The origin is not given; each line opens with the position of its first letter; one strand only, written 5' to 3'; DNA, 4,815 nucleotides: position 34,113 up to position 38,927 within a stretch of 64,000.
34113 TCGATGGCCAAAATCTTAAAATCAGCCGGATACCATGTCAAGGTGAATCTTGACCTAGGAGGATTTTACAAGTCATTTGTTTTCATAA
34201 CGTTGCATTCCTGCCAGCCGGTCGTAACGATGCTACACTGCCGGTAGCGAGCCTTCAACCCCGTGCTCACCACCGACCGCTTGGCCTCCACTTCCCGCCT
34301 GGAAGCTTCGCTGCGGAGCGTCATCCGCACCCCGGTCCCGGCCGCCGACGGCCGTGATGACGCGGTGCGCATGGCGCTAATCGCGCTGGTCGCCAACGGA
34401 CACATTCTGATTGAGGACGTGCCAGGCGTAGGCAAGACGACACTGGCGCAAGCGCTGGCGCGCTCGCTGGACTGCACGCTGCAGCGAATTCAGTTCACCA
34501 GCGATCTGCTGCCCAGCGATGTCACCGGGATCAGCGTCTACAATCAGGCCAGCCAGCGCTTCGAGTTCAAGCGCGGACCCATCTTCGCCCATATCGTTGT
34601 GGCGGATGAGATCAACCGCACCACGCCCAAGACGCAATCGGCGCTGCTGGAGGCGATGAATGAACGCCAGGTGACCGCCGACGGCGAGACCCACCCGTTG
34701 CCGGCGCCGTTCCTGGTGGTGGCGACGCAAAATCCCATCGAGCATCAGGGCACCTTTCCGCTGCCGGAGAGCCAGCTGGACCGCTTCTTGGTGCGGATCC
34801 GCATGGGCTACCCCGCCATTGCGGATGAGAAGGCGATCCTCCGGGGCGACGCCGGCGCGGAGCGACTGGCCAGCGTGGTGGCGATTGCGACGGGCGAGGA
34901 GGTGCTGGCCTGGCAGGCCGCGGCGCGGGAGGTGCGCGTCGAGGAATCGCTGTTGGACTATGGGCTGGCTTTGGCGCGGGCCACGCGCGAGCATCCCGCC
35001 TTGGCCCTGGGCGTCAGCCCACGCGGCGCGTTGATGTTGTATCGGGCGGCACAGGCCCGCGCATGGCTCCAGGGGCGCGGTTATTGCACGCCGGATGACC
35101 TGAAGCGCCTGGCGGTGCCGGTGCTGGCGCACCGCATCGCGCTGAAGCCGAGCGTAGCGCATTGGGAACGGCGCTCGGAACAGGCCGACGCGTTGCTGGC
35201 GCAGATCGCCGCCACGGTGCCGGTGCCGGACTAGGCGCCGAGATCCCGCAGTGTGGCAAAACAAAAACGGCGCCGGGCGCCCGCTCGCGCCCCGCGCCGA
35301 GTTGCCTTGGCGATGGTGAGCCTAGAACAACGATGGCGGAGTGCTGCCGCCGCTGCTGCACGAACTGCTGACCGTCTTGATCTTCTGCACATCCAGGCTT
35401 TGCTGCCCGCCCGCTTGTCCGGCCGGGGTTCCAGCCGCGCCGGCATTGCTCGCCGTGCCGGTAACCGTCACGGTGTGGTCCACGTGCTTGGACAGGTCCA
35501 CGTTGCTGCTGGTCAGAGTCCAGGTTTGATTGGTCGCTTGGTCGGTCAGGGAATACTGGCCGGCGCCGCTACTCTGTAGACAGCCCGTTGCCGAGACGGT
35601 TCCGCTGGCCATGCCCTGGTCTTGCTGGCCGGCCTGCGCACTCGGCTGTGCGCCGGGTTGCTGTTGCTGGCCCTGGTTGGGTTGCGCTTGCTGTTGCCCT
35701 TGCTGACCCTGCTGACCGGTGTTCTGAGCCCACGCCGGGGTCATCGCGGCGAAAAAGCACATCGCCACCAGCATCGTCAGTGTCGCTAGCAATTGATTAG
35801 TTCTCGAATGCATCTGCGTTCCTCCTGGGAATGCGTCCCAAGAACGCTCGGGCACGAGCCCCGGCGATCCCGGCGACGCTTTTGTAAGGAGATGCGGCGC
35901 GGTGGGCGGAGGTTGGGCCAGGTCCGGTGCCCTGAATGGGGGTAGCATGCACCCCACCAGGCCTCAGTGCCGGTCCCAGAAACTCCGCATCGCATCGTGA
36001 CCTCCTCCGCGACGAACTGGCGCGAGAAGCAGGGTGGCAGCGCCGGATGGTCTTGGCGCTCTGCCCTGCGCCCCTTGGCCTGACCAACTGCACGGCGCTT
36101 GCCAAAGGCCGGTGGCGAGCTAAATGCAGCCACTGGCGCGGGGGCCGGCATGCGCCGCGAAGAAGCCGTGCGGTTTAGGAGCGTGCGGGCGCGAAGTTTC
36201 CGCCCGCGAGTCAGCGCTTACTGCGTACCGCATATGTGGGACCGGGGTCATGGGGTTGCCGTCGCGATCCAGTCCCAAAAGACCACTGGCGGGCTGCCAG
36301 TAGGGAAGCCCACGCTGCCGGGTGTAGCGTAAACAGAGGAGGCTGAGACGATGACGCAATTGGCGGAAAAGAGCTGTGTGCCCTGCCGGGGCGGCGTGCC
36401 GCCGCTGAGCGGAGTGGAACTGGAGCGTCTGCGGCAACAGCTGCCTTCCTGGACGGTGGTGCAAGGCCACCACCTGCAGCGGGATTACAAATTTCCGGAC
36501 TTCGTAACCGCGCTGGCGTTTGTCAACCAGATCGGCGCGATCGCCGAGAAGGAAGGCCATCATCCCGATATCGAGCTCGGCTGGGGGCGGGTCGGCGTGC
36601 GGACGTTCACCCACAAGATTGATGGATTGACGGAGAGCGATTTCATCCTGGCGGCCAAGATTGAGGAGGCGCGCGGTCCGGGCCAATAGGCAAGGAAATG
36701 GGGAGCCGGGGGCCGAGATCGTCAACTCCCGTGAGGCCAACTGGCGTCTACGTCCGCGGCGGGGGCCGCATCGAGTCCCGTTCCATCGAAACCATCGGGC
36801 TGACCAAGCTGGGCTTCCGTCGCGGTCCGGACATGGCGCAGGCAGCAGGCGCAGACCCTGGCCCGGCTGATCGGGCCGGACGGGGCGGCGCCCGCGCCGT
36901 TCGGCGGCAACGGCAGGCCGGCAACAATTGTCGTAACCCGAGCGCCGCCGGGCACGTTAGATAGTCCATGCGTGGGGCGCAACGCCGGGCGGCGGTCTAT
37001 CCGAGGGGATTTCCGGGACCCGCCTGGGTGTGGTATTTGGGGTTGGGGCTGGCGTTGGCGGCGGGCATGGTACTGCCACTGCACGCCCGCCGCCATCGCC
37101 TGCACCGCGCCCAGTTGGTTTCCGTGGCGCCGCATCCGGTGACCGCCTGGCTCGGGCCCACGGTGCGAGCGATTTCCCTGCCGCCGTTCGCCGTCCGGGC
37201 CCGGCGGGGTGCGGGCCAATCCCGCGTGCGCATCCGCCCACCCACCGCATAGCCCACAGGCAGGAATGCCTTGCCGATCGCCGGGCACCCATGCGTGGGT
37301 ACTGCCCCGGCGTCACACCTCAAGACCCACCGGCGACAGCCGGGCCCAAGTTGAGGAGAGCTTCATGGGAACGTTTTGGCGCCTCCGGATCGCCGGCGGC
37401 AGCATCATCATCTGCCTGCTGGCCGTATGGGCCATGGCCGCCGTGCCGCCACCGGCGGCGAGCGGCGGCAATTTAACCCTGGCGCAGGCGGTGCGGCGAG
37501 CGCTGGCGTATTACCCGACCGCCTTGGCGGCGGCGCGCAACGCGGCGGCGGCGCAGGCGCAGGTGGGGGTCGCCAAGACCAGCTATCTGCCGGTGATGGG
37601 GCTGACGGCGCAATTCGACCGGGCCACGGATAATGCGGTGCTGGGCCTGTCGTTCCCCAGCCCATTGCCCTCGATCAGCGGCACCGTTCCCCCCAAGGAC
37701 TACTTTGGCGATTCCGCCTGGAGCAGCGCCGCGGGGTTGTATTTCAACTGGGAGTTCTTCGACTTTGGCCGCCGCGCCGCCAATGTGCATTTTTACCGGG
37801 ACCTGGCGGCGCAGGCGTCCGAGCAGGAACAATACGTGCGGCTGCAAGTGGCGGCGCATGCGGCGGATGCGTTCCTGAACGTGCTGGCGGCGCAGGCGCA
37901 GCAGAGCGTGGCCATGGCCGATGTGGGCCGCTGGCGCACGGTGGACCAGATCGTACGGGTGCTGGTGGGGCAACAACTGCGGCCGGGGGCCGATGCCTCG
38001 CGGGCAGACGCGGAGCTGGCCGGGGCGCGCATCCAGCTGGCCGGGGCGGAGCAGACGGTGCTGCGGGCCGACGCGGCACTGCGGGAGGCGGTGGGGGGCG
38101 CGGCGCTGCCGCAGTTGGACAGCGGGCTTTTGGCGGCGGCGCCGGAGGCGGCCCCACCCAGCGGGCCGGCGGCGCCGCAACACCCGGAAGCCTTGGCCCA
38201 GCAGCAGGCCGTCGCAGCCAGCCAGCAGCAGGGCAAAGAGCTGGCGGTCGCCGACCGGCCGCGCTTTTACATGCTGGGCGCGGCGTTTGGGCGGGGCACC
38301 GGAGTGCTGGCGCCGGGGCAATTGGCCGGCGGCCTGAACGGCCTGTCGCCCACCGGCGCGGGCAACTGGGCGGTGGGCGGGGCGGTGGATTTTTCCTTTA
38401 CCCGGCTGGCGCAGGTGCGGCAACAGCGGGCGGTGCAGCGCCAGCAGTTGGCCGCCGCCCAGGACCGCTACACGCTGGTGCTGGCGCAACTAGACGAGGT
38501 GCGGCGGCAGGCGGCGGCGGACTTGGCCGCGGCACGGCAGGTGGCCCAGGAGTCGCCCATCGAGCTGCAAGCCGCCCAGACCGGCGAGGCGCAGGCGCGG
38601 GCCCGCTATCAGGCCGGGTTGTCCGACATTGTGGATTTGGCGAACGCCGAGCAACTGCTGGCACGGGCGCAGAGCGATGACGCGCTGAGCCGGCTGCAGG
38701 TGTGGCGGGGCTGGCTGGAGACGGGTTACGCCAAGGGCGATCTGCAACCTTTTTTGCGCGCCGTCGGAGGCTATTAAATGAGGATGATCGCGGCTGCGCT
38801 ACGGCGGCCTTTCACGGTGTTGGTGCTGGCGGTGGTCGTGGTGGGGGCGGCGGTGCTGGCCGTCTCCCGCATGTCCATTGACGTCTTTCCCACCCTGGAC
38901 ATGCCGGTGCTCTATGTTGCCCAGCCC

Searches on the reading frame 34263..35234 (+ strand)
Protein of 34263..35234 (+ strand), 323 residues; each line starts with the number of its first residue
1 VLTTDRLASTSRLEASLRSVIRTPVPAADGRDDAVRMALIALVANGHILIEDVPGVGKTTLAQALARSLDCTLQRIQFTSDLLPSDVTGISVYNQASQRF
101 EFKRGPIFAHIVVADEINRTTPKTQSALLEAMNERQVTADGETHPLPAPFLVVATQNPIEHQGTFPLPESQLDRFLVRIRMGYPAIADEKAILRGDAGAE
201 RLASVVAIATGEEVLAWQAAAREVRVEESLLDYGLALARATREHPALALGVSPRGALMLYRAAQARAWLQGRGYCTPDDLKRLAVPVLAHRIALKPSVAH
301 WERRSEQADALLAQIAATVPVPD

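Call 8: search_protein_families(library=pfam, proteins=[window:34263-35234:+])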
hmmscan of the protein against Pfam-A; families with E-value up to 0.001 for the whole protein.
window:34263-35234:+ (323 aa): 9 families
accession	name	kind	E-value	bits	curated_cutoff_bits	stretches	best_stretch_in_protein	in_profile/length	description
PF07726.17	AAA_3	-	8.2e-65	217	27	1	47-177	1-131/131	ATPase family associated with various cellular activities (AAA)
PF17863.7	AAA_lid_2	-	4.1e-24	84.6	22.7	1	239-299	1-61/74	AAA lid domain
PF07728.20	AAA_5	-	2.2e-15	57.3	22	1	53-175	7-139/139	AAA domain (dynein-related subfamily)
PF20030.5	bpMoxR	-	9.9e-10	38.3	27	1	20-193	6-178/205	MoxR domain in the MoxR-vWA-beta-propeller ternary systems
PF00004.35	AAA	-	6e-07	30.4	21.2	1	53-159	6-111/131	ATPase family associated with various cellular activities (AAA)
PF05496.18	RuvB_N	-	7.2e-05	23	27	1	44-136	32-112/159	Holliday junction DNA helicase RuvB P-loop domain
PF00158.32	Sigma54_activat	-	9.1e-05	22.6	20.2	0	43-157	20-142/168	Sigma-54 interaction domain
PF20720.3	nSTAND3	-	0.00032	20.9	27.2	1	34-68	6-40/155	Novel STAND NTPase 3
PF01078.27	Mg_chelatase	-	0.00084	19.2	20.3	0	30-68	7-45/207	Magnesium chelatase, subunit ChlI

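Call 10: find_related_loci(query=window:34263-35234:+, collection=genome_contigs, flank=4000)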
Query window:34263-35234:+ (323 aa) in genome_contigs; peptide patterns used: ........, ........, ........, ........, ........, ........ (x = any residue, [..] = any of these).
599 stretches matched a pattern (row limit reached: there are more); 435 encode a relative of the query (tblastn E <= 1e-3); the best 80 are kept; 80 distinct loci.
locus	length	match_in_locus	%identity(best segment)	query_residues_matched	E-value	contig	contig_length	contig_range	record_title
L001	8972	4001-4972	90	3-323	0e+0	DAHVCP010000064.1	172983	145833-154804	MAG TPA_asm: Acidobacteria bacterium isolate clean3563 k141_290224, whole genome shotgun sequence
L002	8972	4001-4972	89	3-323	0e+0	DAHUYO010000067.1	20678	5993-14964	MAG TPA_asm: Acidobacteria bacterium isolate clean272 NODE_67_length_20678_cov_9.632639, whole genome shotgun sequence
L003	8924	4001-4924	72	9-323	1e-154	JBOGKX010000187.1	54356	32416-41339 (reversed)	MAG: Terriglobales bacterium isolate TC-S_maxbin2.bin.334_sub k127_1834126, whole genome shotgun sequence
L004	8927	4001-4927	69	1-316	6e-147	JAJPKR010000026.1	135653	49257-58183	MAG: Terriglobia bacterium isolate Centralia_MAG_96 k107_21917865, whole genome shotgun sequence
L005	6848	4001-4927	67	7-322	1e-141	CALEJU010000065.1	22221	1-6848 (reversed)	MAG TPA_asm: uncultured Acidobacteria bacterium isolate SRR5457059_bin.24_CONCOCT_v1.1_MAG genome assembly, contig: ERZ7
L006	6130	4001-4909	62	13-322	5e-132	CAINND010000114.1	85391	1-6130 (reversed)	MAG: uncultured Acidobacteria bacterium isolate I3b_bin-068 genome assembly, contig: bin-068:114/121, whole genome shotg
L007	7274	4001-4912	61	12-322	2e-131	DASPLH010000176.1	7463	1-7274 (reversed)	MAG TPA_asm: Clostridia bacterium isolate SMAG_U12058 k141_276182, whole genome shotgun sequence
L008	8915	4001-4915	61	11-322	6e-131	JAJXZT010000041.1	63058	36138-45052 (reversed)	MAG: Acidobacteria bacterium isolate BP7.bin70 NODE_549_length_63058_cov_4.590726, whole genome shotgun sequence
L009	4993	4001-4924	60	8-322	4e-129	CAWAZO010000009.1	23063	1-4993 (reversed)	MAG: uncultured Acidobacteriota bacterium isolate MFD05512.bin.2.27 genome assembly, contig: contig_26314, whole genome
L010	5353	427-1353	61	7-322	9e-129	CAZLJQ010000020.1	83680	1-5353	MAG TPA_asm: uncultured Acidobacteriaceae bacterium isolate binchicken_co3_558 genome assembly, contig: NODE_727_length_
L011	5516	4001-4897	62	7-312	2e-128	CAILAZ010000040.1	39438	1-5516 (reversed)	MAG: uncultured Acidobacteria bacterium isolate G1coas_bin-1745 genome assembly, contig: bin-1745:040/351, whole genome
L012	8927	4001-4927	60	7-322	3e-128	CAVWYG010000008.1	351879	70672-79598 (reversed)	MAG: uncultured Acidobacteriota bacterium isolate MFD09286.bin.1.180 genome assembly, contig: contig_24430, whole genome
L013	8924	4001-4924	60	8-322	6e-128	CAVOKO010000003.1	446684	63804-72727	MAG: uncultured Acidobacteriota bacterium isolate MFD00082.bin.1.133 genome assembly, contig: contig_2417, whole genome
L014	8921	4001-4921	64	8-323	6e-128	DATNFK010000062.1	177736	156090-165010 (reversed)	MAG TPA_asm: Terriglobales bacterium isolate SMAG_U11293 k141_598744, whole genome shotgun sequence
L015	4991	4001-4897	62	7-312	6e-128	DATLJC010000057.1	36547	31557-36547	MAG TPA_asm: Candidatus Saccharimonadales bacterium isolate SMAG_U13685 k141_16419, whole genome shotgun sequence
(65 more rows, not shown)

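Call 66: search_protein_families(library=ncbifam, proteins=[window:34263-35234:+], max_evalue=0.1)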
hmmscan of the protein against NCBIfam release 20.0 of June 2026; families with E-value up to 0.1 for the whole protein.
window:34263-35234:+ (323 aa): 22 families
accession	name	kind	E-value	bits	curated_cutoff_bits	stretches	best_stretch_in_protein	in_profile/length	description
TIGR02031.1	BchD-ChlD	equivalog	4.6e-14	52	499.55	1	46-298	17-277/608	magnesium chelatase ATPase subunit D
TIGR02442.1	Cob-chelat-sub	hypoth_equivalog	6.5e-09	34.8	779.45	1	112-308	131-326/641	putative cobaltochelatase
NF010054.0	PRK13531.1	equivalog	2.8e-08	33.3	681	1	31-281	25-278/498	ATPase RavA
TIGR02640.1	gas_vesic_GvpN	equivalog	5.7e-08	32.6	266.8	1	112-202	109-203/262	gas vesicle protein GvpN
NF047784.1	MadB_ATPase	equivalog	8.1e-07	28.5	475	2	40-78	28-66/298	MadB family AAA-type ATPase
NF001679.0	PRK00440.1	equivalog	1.6e-06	27.5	303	1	46-133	40-128/322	replication factor C small subunit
TIGR00635.1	ruvB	equivalog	2.1e-05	23.7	299.05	1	45-136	30-109/305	Holliday junction branch migration DNA helicase RuvB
TIGR02030.1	BchI-ChlI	equivalog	3.3e-05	23.2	466.95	1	147-296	172-318/337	magnesium chelatase ATPase subunit I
NF009943.0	PRK13406.1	equivalog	4.2e-05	22.3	571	1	111-301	96-264/585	magnesium chelatase subunit D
NF000868.0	PRK00080.1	equivalog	8e-05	21.7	282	1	44-136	50-130/330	Holliday junction branch migration DNA helicase RuvB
TIGR00764.1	lon_rel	equivalog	0.0012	17.6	516.6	0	30-69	22-61/608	ATP-dependent protease LonB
NF009883.0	PRK13341.1-4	equivalog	0.0028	15.6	668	1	43-144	53-148/729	AAA family ATPase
NF005250.0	PRK06761.1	equivalog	0.0051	15.9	270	1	48-96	6-57/282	hypothetical protein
NF010335.0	PRK13764.1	equivalog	0.0094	14.5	340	1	48-69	266-287/613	ATPase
NF006585.0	PRK09111.1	equivalog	0.018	13.7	604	1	51-77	68-94/616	DNA polymerase III subunit gamma/tau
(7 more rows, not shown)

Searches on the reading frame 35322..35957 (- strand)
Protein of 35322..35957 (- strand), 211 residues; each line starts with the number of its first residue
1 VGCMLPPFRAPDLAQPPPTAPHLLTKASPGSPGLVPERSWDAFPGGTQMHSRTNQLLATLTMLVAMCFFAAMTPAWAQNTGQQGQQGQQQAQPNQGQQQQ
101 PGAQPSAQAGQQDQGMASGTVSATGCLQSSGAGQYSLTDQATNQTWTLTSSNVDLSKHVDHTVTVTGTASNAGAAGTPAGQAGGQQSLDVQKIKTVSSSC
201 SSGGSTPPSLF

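Call 48: search_protein_families(library=pfam, proteins=[window:35322-35957:-])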
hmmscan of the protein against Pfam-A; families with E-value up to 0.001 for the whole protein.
window:35322-35957:- (211 aa): 1 family
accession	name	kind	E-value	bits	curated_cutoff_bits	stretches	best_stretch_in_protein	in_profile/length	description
PF19135.5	DUF5818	-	3.5e-05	23.7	27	1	124-193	1-54/57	Protein of unknown function (DUF5818)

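Call 66: search_protein_families(library=ncbifam, proteins=[window:35322-35957:-], max_evalue=0.1)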
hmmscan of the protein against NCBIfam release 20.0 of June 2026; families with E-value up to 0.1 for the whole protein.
window:35322-35957:- (211 aa): 2 families
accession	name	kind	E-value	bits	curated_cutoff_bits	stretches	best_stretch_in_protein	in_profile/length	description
TIGR03943.1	TIGR03943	equivalog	0.0032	16.9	88.8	1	50-171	52-143/221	TIGR03943 family putative permease subunit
NF050013.1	HpsJ_like_A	equivalog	0.034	13.8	140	1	52-110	71-128/217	HpsJ-like protein, cyanoexosortase A-associated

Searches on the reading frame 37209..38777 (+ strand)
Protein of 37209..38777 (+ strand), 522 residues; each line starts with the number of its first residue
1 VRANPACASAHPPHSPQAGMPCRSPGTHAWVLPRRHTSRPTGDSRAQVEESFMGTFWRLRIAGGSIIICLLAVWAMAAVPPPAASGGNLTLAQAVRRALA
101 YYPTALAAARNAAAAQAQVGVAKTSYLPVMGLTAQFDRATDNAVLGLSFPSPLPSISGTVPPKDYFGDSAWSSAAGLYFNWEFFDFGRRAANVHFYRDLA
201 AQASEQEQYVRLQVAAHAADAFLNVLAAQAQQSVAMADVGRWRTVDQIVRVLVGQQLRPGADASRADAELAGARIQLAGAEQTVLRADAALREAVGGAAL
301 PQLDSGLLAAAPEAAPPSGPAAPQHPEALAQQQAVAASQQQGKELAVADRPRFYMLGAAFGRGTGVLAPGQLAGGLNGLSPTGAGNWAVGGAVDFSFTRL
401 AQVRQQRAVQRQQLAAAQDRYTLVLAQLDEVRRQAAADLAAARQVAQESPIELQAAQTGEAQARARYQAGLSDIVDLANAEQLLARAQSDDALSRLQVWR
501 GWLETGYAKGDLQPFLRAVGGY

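Call 48: search_protein_families(library=pfam, proteins=[window:37209-38777:+])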
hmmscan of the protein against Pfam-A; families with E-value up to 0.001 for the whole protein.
window:37209-38777:+ (522 aa): 1 family
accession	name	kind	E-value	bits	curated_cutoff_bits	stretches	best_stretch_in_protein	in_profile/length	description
PF02321.23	OEP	-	5.4e-20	72.4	22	2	91-296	1-187/187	Outer membrane efflux protein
